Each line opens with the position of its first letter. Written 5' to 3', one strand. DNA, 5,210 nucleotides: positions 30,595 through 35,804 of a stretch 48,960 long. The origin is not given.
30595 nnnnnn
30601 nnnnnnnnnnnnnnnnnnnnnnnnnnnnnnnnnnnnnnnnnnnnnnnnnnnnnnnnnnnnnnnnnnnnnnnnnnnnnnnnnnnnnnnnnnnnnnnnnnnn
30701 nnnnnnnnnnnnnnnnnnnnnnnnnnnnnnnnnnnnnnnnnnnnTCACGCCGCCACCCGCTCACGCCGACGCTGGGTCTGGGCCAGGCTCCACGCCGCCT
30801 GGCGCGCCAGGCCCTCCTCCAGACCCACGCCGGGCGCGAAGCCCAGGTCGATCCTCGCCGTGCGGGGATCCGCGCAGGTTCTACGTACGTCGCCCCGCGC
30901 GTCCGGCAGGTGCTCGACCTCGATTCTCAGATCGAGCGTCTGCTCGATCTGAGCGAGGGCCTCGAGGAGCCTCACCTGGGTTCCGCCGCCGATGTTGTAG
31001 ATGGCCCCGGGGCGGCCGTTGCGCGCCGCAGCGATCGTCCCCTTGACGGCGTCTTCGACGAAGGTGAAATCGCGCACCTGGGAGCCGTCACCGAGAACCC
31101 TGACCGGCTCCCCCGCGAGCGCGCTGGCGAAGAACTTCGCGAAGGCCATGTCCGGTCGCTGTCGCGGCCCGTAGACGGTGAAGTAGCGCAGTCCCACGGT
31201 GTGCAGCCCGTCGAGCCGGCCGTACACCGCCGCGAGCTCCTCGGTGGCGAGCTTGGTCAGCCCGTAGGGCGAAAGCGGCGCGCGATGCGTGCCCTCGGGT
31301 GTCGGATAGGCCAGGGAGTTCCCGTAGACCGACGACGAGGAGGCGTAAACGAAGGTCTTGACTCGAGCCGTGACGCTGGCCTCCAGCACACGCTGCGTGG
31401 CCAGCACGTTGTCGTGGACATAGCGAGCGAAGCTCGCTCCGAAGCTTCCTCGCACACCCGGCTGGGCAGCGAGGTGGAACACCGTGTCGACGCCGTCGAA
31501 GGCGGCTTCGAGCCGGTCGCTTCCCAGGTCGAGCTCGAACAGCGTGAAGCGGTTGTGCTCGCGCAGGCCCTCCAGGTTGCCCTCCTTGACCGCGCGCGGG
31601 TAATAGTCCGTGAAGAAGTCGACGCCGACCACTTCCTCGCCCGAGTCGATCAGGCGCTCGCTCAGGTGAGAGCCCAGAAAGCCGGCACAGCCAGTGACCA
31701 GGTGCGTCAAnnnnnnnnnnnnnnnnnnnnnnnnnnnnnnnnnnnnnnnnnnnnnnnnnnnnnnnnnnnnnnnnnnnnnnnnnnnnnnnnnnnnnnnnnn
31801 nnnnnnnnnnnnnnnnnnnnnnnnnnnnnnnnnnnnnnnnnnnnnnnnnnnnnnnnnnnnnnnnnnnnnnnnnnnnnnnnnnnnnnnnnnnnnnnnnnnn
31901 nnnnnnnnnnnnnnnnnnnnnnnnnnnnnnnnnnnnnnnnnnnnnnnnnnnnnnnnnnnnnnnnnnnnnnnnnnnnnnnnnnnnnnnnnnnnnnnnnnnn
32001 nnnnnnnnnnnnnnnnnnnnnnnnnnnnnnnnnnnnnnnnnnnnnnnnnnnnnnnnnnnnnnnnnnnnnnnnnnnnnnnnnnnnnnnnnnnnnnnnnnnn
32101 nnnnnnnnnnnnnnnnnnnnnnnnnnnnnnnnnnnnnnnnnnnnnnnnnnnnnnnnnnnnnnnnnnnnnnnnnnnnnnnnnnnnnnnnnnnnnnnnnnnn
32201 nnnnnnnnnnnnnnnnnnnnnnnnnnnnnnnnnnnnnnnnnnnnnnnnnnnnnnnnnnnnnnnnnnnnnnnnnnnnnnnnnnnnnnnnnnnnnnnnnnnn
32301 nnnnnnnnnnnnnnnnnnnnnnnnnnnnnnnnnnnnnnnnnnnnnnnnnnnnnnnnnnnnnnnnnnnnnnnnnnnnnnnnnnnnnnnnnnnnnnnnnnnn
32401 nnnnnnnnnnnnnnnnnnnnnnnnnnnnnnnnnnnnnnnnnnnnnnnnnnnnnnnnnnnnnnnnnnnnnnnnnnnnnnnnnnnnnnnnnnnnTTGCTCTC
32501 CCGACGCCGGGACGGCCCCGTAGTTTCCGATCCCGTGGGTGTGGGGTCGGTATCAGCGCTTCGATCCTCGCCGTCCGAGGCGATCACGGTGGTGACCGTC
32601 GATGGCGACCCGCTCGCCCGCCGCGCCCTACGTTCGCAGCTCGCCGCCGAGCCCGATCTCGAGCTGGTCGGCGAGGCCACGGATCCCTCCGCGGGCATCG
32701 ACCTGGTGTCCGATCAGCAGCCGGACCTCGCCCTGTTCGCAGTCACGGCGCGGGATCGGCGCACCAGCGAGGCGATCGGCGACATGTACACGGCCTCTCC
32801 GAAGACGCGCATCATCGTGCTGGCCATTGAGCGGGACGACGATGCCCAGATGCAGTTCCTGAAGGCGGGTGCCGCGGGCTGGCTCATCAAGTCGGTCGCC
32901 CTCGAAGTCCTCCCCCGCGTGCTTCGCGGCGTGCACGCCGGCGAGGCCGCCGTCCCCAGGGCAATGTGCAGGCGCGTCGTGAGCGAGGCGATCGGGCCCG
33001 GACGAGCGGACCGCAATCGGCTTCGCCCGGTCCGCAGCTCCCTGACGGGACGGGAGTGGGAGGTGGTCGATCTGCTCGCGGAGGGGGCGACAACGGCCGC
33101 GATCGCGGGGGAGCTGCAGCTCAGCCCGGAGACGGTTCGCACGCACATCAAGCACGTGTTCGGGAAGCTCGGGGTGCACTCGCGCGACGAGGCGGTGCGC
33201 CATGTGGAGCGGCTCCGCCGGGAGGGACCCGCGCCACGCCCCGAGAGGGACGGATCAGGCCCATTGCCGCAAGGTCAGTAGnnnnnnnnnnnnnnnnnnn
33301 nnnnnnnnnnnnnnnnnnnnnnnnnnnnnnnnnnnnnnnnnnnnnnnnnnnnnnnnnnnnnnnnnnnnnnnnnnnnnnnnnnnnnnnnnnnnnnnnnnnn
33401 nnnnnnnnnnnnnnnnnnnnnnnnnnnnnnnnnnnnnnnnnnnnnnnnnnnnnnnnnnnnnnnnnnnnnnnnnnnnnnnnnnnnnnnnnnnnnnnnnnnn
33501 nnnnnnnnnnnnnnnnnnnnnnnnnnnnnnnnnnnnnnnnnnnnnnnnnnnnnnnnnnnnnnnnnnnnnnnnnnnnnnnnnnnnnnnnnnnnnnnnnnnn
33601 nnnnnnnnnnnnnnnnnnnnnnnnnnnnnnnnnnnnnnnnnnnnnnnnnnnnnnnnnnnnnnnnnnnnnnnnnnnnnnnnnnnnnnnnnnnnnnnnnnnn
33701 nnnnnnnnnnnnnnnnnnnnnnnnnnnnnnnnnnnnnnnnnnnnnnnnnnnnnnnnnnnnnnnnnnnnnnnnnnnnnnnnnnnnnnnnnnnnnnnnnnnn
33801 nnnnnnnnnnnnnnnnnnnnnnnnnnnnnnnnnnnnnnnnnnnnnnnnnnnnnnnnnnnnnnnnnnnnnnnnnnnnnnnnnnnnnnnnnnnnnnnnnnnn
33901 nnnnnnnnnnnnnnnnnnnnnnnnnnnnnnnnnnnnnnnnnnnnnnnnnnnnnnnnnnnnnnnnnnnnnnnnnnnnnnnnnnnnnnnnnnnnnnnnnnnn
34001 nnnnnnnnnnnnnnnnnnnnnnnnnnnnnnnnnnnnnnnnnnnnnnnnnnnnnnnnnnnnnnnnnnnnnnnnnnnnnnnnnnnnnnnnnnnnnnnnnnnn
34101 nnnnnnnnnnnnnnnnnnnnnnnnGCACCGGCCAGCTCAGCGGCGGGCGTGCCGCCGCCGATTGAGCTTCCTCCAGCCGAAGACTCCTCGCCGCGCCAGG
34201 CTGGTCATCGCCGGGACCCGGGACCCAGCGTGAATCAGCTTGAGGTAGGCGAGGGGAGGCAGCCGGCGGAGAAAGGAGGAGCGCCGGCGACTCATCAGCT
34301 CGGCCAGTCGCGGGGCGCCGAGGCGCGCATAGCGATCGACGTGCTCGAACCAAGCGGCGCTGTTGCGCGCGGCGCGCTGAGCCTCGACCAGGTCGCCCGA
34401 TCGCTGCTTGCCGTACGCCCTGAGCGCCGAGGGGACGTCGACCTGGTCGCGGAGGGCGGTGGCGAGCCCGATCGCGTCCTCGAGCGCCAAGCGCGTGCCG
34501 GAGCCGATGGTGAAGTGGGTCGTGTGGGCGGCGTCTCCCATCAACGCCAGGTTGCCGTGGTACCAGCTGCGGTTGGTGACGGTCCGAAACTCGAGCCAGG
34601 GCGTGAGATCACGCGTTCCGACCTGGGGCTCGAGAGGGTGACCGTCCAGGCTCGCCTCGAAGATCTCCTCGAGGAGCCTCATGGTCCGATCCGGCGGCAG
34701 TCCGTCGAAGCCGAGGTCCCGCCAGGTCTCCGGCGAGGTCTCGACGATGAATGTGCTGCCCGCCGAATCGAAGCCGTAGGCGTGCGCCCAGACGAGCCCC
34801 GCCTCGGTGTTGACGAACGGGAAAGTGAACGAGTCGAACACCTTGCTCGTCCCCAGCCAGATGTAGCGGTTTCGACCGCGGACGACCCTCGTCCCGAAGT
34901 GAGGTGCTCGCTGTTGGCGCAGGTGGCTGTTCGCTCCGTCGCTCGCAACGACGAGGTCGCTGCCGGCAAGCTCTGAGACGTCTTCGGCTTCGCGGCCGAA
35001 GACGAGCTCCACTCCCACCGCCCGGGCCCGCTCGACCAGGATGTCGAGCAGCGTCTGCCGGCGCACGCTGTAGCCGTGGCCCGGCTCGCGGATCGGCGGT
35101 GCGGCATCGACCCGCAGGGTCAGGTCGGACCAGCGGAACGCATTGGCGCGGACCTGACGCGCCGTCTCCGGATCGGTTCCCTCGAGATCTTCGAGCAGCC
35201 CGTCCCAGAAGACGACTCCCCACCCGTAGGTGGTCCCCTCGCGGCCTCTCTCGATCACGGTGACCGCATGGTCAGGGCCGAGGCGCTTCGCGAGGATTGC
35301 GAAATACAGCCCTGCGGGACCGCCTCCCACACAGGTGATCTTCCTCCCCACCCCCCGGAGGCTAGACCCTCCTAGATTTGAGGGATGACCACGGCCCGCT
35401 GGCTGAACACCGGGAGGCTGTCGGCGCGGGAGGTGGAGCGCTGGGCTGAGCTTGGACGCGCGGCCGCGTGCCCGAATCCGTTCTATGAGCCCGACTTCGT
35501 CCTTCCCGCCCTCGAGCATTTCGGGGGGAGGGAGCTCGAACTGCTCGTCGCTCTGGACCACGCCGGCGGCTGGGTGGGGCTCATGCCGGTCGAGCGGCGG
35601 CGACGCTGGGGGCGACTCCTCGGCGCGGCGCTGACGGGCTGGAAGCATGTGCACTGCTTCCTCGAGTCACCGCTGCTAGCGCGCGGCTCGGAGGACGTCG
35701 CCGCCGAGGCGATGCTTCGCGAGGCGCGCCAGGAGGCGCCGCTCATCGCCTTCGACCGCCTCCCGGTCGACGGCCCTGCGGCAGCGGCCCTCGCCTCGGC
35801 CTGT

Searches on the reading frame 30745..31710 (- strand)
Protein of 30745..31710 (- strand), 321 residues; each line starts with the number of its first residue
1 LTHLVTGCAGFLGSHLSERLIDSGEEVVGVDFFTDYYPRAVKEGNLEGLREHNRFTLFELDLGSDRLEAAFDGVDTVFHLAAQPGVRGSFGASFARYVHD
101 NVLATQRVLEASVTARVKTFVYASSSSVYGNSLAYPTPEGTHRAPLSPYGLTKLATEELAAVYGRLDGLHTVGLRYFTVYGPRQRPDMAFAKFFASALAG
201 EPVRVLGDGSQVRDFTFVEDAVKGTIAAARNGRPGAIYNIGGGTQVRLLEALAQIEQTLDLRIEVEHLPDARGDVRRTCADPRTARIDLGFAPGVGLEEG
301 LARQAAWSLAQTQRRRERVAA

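Call 36: search_protein_families(library=pfam, proteins=[window:30745-31710:-], max_evalue=0.00001)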
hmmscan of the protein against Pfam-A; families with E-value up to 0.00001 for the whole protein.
window:30745-31710:- (321 aa): 7 families
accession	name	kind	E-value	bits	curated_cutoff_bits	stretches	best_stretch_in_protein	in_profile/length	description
PF01370.27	Epimerase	-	2.8e-55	187.8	20.9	1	4-241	2-240/240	NAD dependent epimerase/dehydratase family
PF16363.11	GDP_Man_Dehyd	-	1.4e-48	166.5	27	1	4-302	1-330/332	GDP-mannose 4,6 dehydratase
PF01073.25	3Beta_HSD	-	1.9e-21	76.7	22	1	4-231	1-231/280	3-beta hydroxysteroid dehydrogenase/isomerase family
PF07993.18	NAD_binding_4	-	5.1e-10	39.4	20.1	1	59-181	74-209/258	Male sterility protein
PF02719.21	Polysacc_synt_2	-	2.5e-09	37.2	20.2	1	4-261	2-249/293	Polysaccharide biosynthesis protein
PF04321.23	RmlD_sub_bind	-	3e-07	30.3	27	1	1-233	1-201/287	RmlD substrate binding domain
PF13460.12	NAD_binding_10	-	3.1e-06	27.6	27.2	1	9-131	3-104/184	NAD(P)H-binding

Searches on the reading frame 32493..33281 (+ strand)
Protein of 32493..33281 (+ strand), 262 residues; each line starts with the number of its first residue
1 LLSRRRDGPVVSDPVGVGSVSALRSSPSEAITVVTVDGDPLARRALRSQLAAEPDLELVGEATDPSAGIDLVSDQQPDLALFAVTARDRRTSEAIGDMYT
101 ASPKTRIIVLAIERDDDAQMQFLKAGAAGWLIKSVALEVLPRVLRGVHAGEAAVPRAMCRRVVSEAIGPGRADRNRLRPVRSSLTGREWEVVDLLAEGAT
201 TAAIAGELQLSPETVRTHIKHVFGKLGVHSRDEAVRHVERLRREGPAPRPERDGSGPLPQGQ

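Call 36: search_protein_families(library=pfam, proteins=[window:32493-33281:+], max_evalue=0.00001)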
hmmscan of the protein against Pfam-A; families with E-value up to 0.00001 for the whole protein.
window:32493-33281:+ (262 aa): 2 families
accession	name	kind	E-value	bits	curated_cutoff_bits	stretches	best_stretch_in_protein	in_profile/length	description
PF00196.25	GerE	-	2.2e-18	66.1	23.5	1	182-237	1-56/57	Bacterial regulatory proteins, luxR family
PF00072.30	Response_reg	-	1.3e-09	38.7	30.2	1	33-142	1-108/111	Response regulator receiver domain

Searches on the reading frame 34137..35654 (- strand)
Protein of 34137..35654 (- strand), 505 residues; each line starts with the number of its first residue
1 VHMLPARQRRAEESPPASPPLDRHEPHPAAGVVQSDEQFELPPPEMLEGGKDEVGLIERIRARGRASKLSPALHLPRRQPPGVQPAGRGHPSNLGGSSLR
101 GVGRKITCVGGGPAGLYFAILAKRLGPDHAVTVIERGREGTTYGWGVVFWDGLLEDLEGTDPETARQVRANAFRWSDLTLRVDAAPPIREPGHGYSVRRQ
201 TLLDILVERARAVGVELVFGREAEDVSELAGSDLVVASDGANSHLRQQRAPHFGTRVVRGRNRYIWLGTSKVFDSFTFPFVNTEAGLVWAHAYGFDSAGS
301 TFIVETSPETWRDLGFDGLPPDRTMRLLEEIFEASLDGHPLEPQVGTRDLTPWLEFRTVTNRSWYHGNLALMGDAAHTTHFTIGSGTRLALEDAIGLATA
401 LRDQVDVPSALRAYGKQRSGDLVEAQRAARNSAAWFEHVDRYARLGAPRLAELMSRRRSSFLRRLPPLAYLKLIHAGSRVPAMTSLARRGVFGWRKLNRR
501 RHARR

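Call 3: search_protein_families(library=pfam, proteins=[window:34137-35654:-])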
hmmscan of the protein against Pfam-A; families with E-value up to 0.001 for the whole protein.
window:34137-35654:- (505 aa): 2 families
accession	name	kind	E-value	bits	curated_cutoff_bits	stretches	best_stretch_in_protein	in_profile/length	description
PF01494.25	FAD_binding_3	-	9.1e-13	48.6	22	1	197-418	117-338/349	FAD binding domain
PF13450.12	NAD_binding_8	-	0.00076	20.2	21.9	0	109-138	2-29/68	NAD(P)-binding Rossmann-like domain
